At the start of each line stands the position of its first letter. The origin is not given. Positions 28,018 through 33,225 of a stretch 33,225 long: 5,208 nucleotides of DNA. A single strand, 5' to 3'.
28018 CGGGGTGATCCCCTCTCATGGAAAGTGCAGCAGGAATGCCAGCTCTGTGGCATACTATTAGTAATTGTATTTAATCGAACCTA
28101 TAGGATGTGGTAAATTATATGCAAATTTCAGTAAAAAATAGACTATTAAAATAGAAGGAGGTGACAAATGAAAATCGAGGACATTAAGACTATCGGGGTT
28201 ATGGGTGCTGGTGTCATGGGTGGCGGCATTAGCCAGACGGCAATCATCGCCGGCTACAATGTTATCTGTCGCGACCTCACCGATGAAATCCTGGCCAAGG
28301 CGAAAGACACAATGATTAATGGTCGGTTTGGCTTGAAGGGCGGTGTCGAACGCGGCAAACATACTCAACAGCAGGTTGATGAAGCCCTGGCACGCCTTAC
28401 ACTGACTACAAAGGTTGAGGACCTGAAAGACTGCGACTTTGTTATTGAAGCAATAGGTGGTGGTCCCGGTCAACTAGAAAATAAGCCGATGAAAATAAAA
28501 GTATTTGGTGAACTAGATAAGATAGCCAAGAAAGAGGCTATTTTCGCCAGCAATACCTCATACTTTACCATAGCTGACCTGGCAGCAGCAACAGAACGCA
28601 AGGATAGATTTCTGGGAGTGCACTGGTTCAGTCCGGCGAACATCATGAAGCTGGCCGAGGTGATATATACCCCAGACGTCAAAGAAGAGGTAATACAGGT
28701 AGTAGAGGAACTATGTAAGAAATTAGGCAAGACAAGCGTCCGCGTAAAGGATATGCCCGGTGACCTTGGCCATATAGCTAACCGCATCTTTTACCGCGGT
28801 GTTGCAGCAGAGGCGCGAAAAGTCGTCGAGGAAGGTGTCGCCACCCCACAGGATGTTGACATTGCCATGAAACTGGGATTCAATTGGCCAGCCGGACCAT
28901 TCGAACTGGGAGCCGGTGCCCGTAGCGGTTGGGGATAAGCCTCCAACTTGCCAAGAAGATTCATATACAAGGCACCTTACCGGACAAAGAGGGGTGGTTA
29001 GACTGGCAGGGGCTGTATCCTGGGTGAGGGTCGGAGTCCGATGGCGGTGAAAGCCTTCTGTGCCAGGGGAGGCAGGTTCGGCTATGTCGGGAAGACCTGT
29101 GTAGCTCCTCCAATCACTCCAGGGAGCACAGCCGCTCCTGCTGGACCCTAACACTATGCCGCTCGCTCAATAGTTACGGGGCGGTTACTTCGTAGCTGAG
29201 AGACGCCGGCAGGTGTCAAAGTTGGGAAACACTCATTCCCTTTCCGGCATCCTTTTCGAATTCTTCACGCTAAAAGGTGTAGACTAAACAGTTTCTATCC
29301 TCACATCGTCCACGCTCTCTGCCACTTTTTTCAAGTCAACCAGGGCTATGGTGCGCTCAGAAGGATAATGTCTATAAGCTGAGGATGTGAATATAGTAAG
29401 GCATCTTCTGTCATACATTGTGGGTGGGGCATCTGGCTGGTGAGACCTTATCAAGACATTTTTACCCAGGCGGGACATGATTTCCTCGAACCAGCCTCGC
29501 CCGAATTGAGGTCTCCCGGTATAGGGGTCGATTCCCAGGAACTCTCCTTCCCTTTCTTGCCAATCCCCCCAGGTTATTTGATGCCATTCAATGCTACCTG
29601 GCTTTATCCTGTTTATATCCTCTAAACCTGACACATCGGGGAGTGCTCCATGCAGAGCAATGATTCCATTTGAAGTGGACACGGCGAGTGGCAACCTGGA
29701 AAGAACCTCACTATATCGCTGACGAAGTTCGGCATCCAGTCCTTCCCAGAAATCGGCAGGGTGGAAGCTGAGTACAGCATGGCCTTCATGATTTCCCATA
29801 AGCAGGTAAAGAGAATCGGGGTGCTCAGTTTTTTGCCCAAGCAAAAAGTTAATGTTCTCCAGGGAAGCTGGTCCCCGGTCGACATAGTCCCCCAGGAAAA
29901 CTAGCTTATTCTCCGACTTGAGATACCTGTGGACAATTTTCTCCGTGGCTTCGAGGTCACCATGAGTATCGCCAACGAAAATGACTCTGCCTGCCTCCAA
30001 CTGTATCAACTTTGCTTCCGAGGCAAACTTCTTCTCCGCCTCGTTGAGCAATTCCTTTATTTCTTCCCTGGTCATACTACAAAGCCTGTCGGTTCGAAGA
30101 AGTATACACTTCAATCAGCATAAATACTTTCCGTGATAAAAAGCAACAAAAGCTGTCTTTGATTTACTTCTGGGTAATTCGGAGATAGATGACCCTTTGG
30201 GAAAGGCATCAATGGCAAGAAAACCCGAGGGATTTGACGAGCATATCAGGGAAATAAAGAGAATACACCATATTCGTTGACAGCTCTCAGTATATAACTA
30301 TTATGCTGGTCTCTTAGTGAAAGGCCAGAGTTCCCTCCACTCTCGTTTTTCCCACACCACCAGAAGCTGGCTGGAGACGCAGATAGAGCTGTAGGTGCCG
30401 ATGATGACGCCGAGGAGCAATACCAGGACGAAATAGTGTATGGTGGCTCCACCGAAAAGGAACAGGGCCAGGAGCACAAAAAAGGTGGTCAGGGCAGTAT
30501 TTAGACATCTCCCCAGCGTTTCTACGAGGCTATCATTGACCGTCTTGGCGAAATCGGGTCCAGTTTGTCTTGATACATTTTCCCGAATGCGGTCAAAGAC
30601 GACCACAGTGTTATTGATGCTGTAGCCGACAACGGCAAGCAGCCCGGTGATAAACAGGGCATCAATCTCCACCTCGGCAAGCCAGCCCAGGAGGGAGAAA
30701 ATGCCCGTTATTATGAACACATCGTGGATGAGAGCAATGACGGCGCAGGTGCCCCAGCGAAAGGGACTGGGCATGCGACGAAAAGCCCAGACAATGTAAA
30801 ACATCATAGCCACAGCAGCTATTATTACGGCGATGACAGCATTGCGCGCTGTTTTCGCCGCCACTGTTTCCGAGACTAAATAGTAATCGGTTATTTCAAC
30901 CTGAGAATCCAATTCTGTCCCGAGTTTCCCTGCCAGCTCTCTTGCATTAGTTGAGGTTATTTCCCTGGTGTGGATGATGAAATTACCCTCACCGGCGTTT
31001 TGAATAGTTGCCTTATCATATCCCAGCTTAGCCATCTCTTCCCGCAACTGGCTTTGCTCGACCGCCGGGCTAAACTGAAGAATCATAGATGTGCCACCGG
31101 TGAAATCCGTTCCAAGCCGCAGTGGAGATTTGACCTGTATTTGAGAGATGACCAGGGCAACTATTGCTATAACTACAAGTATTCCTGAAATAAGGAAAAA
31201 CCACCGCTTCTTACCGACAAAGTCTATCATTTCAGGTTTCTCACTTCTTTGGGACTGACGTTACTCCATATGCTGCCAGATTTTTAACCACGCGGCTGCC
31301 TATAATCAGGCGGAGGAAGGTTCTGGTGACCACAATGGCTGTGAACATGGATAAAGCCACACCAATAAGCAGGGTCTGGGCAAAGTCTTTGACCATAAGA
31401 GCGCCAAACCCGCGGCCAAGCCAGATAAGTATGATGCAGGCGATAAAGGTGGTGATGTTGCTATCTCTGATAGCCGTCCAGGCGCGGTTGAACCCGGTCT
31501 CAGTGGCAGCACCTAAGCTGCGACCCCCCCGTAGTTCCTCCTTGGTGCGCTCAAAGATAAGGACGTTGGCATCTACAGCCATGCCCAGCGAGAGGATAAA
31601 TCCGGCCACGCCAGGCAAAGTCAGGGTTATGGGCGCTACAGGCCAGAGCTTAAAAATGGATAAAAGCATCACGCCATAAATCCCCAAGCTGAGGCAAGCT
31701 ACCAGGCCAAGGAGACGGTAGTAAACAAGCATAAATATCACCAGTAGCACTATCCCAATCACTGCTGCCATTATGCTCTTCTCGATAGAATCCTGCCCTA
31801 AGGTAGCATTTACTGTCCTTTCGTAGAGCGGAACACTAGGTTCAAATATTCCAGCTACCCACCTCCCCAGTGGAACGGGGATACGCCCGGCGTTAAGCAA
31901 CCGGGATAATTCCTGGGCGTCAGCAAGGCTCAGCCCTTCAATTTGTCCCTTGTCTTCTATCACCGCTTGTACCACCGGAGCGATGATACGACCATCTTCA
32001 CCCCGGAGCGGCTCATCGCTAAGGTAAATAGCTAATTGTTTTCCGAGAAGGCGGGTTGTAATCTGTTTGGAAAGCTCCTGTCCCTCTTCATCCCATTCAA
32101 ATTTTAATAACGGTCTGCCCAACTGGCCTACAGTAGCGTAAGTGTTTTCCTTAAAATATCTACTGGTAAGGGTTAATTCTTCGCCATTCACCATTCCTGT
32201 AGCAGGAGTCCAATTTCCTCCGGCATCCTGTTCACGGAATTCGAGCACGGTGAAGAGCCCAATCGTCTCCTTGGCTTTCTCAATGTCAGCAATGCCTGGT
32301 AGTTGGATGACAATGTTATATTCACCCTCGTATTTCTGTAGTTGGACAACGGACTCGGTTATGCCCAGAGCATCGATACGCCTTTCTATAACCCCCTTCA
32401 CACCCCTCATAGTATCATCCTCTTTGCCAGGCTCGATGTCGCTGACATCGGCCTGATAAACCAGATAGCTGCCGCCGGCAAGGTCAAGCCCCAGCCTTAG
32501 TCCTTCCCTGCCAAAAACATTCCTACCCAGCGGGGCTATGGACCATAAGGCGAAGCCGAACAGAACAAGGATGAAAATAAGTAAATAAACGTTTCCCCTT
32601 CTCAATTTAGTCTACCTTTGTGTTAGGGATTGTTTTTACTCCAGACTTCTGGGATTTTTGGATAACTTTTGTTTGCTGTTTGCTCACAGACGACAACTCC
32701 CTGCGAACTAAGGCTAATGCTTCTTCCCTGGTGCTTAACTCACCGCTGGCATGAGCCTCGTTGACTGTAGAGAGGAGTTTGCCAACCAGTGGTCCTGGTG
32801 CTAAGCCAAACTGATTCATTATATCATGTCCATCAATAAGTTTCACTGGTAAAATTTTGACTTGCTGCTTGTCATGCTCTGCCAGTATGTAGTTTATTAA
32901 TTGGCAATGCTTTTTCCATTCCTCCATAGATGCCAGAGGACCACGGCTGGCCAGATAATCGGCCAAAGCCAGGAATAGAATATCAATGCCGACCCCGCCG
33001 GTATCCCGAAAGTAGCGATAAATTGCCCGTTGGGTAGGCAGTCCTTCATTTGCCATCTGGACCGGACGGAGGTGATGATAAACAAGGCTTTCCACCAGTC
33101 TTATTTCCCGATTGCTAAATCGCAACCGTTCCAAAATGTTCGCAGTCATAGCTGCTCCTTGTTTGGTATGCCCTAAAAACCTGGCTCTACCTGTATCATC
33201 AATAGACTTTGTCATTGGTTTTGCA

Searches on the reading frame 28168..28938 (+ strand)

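Call 23: search_protein_families(library=pfam, proteins=[window:28168-28938:+], max_evalue=0.001)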
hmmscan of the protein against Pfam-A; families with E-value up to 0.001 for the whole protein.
window:28168-28938:+ (256 aa): 2 families
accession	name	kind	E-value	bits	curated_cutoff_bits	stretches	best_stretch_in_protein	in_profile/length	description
PF02737.24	3HCDH_N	-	1.5e-51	175.3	22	1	8-195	1-179/180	3-hydroxyacyl-CoA dehydrogenase, NAD binding domain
PF00725.27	3HCDH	-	3.4e-11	43.9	22.1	1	201-248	1-47/97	3-hydroxyacyl-CoA dehydrogenase, C-terminal domain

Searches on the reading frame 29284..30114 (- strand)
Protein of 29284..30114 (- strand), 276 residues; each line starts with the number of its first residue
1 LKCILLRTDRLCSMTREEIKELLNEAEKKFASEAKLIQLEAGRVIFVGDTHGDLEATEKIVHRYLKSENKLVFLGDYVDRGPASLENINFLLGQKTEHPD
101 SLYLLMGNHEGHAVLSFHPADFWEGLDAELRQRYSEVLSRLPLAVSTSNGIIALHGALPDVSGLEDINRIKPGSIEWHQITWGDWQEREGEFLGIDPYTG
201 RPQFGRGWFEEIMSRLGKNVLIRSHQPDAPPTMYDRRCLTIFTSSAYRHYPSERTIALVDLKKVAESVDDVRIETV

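Call 23: search_protein_families(library=pfam, proteins=[window:29284-30114:-], max_evalue=0.001)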
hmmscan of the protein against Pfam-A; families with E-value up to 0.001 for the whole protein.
window:29284-30114:- (276 aa): 1 family
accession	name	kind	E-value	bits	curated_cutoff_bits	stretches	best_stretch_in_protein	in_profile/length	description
PF00149.33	Metallophos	-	1.9e-20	74.6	21.5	1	43-226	2-188/191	Calcineurin-like phosphoesterase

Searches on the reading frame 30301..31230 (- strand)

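Call 23: search_protein_families(library=pfam, proteins=[window:30301-31230:-], max_evalue=0.001)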
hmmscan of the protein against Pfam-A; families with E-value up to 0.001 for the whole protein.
window:30301-31230:- (309 aa): 3 families
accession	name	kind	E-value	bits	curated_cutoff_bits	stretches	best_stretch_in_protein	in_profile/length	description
PF02355.23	SecD_SecF_C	-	1.8e-53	181.2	20.5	1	104-295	6-188/189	Protein export membrane protein SecD/SecF, C-terminal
PF07549.19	Sec_GG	-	5.5e-06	26.2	20.3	1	35-57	6-28/28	SecD/SecF GG Motif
PF00873.25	ACR_tran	-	0.00087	17.5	28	0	125-260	858-984/1021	AcrB/AcrD/AcrF family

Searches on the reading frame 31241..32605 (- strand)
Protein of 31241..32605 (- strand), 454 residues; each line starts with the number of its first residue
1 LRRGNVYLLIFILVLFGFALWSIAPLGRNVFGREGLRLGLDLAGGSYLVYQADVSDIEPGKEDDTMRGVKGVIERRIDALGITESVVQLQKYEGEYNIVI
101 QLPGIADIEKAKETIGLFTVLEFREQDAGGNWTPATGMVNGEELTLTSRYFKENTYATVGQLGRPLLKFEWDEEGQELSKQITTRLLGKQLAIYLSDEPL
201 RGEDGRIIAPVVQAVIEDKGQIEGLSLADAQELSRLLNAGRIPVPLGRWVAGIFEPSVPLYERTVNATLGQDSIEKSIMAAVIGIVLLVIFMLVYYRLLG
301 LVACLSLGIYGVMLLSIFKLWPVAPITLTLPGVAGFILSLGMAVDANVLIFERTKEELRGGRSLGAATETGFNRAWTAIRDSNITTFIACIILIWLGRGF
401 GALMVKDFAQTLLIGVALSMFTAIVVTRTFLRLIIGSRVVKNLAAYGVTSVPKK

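Call 23: search_protein_families(library=pfam, proteins=[window:31241-32605:-], max_evalue=0.001)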
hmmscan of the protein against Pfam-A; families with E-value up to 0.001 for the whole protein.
window:31241-32605:- (454 aa): 4 families
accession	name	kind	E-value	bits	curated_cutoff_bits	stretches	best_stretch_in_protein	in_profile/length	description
PF21760.3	SecD_1st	-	8.7e-16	57.6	27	1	69-127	4-59/60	Protein translocase subunit SecDF, P1 domain, N-terminal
PF22599.2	SecDF_P1_head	-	2.9e-11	43.7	27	1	143-244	18-114/114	SecDF, P1 head subdomain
PF02355.23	SecD_SecF_C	-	1e-08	35.3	20.5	1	263-433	19-185/189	Protein export membrane protein SecD/SecF, C-terminal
PF07549.19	Sec_GG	-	0.00014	21.7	20.3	1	35-53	7-25/28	SecD/SecF GG Motif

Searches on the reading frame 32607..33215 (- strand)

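Call 23: search_protein_families(library=pfam, proteins=[window:32607-33215:-], max_evalue=0.001)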
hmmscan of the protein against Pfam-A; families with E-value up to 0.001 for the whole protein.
window:32607-33215:- (202 aa): 1 family
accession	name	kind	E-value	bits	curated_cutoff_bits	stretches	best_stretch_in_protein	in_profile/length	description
PF13735.12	tRNA_NucTran2_2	-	6.6e-09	36.3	27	1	16-167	16-145/149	tRNA nucleotidyltransferase domain 2 putative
